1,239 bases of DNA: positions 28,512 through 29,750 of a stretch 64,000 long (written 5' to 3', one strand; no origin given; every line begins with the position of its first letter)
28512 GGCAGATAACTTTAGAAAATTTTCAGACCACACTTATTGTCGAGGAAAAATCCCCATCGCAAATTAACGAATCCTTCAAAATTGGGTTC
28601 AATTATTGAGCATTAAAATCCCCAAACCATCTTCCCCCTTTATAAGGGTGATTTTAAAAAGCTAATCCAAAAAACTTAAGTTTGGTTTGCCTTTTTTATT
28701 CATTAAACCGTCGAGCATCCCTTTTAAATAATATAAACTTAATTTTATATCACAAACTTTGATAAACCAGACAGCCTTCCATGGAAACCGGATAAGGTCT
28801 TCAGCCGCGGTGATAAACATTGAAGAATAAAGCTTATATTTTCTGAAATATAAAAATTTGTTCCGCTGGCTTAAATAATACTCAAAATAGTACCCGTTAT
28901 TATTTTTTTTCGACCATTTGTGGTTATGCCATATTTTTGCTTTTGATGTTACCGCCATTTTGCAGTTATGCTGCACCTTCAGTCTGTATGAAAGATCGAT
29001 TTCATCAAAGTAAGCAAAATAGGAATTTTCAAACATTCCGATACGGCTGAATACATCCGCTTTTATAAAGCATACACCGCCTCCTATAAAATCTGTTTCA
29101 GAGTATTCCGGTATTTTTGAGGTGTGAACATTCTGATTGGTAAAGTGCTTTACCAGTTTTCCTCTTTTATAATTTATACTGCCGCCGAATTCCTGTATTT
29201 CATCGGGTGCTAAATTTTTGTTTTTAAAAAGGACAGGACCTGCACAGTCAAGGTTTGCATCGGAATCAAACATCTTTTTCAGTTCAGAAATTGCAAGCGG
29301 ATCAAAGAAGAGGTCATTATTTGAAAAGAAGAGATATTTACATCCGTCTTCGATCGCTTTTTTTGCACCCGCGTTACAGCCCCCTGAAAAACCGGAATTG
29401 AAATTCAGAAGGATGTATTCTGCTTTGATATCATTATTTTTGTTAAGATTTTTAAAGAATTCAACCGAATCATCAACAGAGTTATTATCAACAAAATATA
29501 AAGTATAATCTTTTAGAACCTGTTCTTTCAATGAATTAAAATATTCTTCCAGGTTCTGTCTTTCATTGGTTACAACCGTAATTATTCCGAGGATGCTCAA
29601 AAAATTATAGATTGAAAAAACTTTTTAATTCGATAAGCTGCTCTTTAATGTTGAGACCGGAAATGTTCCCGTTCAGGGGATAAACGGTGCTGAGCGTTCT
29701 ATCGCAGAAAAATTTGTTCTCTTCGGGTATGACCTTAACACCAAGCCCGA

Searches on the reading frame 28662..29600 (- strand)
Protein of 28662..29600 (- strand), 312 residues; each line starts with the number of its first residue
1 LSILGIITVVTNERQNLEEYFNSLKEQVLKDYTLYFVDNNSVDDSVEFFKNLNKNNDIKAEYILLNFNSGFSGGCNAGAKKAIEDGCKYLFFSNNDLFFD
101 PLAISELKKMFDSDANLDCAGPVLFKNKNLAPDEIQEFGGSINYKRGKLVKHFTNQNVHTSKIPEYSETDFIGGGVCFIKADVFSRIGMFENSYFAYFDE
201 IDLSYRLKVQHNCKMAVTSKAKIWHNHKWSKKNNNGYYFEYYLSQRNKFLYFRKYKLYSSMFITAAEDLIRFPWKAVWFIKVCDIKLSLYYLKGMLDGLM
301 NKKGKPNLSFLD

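Call 7: search_protein_families(library=pfam, proteins=[window:28662-29600:-], max_evalue=0.01)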
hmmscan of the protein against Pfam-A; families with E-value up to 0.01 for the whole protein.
window:28662-29600:- (312 aa): 1 family
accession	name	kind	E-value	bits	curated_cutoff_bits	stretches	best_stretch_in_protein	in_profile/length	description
PF00535.33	Glycos_transf_2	-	3.3e-19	69.9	23.3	1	6-146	2-132/168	Glycosyl transferase family 2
